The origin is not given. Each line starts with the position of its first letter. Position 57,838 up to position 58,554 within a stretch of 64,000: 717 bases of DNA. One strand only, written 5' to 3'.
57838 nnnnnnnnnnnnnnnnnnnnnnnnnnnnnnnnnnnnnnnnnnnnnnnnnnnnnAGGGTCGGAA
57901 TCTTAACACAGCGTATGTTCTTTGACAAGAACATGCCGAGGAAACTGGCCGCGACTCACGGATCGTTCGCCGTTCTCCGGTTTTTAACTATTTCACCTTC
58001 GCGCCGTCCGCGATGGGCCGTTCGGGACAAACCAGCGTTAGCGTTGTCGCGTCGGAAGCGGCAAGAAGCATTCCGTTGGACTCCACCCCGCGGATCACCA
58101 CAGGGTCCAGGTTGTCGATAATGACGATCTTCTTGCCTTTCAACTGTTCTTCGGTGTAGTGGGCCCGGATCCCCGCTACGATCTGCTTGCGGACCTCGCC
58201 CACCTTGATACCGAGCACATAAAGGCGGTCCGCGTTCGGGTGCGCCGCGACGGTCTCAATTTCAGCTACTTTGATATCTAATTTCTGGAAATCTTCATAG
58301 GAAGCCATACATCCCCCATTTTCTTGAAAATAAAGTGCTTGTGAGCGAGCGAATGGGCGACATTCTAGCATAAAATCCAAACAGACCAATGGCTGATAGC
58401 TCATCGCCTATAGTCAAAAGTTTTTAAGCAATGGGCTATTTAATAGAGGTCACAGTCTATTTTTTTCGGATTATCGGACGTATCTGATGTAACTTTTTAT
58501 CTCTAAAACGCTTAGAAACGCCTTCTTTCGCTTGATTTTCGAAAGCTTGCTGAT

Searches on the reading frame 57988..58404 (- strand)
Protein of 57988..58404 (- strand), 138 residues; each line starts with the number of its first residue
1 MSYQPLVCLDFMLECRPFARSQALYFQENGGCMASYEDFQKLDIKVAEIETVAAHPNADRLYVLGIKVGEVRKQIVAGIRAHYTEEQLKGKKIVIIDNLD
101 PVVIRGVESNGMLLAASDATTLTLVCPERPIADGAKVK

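Call 3: search_protein_families(library=pfam, proteins=[window:57988-58404:-], max_evalue=0.01)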
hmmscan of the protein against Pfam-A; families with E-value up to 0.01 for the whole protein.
window:57988-58404:- (138 aa): 1 family
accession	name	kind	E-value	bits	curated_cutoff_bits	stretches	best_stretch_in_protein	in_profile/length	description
PF01588.26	tRNA_bind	-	3.2e-25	88.5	27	1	44-135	1-95/96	Putative tRNA binding domain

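Call 4: search_protein_families(library=ncbifam, proteins=[window:57988-58404:-], max_evalue=0.01)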
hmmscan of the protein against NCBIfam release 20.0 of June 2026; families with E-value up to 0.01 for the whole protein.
window:57988-58404:- (138 aa): 12 families
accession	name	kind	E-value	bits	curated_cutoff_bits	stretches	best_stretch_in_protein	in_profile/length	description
TIGR00399.1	metG_C_term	equivalog_domain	3.4e-30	104.7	116.65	1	35-138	35-139/139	methionine--tRNA ligase subunit beta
NF001100.0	PRK00133.1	equivalog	6.9e-30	104.2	587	1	34-138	571-676/676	methionine--tRNA ligase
NF008900.0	PRK12267.1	equivalog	9.8e-29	100.3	598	1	34-138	543-648/648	methionine--tRNA ligase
NF007492.0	PRK10089.1-1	equivalog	1.2e-23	83.1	150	1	35-137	5-109/110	tRNA-binding protein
NF007494.0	PRK10089.1-3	equivalog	9.9e-15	54.5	109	1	33-137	3-111/112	tRNA-binding protein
TIGR02222.1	chap_CsaA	subfamily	6.8e-13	48.6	119.65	1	36-137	1-106/107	export-related chaperone CsaA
NF007495.0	PRK10089.1-4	equivalog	2.6e-12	47.3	117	1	33-137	4-112/113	tRNA-binding protein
NF007496.0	PRK10089.1-5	equivalog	6.2e-10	39.3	171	1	33-137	1-108/109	chaperone CsaA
TIGR00472.1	pheT_bact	equivalog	3.1e-08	32.3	402.65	1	41-118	42-125/798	phenylalanine--tRNA ligase subunit beta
NF007493.0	PRK10089.1-2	equivalog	4e-07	30.1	160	1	35-137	5-111/112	tRNA-binding protein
NF045867.1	PheT_Nterm_rel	equivalog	9.9e-07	28.9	120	1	41-116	86-165/171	TyrS-associated PheT N-terminal domain-related protein TapR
NF045760.1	YtpR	equivalog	1.7e-05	24.7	100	1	42-113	81-155/185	YtpR family tRNA-binding protein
